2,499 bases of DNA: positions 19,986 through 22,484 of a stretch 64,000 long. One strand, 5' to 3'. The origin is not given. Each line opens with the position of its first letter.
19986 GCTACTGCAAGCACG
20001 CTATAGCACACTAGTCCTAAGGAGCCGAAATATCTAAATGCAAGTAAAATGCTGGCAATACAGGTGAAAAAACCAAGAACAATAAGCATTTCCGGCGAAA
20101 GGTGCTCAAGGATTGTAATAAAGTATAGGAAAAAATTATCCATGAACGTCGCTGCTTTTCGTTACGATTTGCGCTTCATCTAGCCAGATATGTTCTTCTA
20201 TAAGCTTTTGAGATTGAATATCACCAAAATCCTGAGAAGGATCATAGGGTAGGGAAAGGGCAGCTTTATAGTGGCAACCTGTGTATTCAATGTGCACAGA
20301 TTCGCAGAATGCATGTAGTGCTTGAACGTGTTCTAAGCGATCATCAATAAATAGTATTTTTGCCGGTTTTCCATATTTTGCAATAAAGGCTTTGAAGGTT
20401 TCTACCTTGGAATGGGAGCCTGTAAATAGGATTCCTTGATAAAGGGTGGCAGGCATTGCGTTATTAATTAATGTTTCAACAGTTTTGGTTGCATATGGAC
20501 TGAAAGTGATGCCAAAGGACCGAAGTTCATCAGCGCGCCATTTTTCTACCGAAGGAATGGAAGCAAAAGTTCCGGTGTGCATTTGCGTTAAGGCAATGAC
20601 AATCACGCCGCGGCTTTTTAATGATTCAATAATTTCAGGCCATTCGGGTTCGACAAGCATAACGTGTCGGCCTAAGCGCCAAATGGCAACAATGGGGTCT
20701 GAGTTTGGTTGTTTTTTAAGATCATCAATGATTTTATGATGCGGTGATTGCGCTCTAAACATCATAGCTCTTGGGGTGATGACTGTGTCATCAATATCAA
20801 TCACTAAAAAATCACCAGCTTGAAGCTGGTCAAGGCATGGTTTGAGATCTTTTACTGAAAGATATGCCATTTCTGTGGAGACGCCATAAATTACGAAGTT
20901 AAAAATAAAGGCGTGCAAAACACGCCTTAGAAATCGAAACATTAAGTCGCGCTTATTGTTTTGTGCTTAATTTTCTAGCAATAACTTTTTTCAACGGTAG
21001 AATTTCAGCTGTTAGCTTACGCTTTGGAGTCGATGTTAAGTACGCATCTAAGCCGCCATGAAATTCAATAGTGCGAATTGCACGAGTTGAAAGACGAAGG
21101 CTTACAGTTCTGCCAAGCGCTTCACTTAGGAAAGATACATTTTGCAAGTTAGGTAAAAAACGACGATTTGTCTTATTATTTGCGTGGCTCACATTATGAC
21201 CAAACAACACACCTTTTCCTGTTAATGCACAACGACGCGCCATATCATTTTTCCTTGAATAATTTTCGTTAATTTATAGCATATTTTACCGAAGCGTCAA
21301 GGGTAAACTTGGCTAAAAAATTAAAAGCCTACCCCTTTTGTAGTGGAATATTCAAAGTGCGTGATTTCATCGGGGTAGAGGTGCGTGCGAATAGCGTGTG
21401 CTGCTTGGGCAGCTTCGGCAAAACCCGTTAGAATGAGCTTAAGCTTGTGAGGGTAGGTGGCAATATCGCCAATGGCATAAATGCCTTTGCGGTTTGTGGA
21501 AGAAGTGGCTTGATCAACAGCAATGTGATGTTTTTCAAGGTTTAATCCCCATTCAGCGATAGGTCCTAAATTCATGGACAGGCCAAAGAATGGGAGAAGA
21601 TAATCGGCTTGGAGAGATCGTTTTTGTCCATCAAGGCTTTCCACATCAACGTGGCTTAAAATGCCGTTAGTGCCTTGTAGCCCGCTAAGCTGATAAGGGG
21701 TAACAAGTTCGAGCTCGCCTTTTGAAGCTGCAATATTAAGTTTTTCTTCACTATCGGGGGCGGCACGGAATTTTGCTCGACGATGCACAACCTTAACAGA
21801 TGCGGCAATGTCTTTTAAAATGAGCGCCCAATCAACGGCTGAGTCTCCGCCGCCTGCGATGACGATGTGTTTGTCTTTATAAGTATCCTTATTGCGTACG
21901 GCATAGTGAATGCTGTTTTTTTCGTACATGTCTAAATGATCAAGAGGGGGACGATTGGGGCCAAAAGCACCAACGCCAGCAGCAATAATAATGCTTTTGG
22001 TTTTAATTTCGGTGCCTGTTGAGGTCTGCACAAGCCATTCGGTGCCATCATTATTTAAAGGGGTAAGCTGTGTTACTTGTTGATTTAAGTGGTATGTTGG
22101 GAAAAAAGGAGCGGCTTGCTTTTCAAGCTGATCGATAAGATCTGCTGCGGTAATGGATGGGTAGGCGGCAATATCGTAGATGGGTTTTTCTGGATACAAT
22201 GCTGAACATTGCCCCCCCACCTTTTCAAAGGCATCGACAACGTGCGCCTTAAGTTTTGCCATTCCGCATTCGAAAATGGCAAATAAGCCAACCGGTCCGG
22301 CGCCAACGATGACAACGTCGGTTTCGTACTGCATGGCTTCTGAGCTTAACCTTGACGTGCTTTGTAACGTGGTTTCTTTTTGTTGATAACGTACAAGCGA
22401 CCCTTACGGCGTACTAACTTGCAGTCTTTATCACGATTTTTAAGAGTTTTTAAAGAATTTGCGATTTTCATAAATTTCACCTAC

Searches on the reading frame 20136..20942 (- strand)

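Call 51: search_protein_families(library=pfam, proteins=[window:20136-20942:-], max_evalue=0.00001)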
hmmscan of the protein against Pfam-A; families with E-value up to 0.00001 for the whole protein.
window:20136-20942:- (268 aa): 1 family
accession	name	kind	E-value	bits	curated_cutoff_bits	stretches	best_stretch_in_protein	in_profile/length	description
PF11019.14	DUF2608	-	1.2e-22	81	22.6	1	30-238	5-223/244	Protein of unknown function (DUF2608)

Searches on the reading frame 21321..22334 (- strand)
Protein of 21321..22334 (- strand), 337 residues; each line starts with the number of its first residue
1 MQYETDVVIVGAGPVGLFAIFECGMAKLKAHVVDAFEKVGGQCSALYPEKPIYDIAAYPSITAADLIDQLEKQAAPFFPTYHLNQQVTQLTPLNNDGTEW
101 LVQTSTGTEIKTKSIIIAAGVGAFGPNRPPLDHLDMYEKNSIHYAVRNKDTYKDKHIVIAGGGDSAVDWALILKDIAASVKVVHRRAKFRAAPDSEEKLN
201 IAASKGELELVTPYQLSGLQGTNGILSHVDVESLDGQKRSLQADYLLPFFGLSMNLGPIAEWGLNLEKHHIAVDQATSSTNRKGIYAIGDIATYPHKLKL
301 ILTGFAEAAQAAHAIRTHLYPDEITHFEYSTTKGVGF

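Call 51: search_protein_families(library=pfam, proteins=[window:21321-22334:-], max_evalue=0.00001)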
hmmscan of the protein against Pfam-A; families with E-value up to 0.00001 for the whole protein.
window:21321-22334:- (337 aa): 4 families
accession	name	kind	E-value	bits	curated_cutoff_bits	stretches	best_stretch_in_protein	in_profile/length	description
PF07992.20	Pyr_redox_2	-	3.1e-27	96.2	26.1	1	6-303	2-278/291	Pyridine nucleotide-disulphide oxidoreductase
PF13738.12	Pyr_redox_3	-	3.5e-22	79.5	30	1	61-289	78-305/305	Pyridine nucleotide-disulphide oxidoreductase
PF00070.33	Pyr_redox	-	2.1e-09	38.2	22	1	156-223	1-70/82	Pyridine nucleotide-disulphide oxidoreductase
PF03486.20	HI0933_like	-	3e-08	33.8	50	0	6-40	2-36/244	HI0933-like protein Rossmann domain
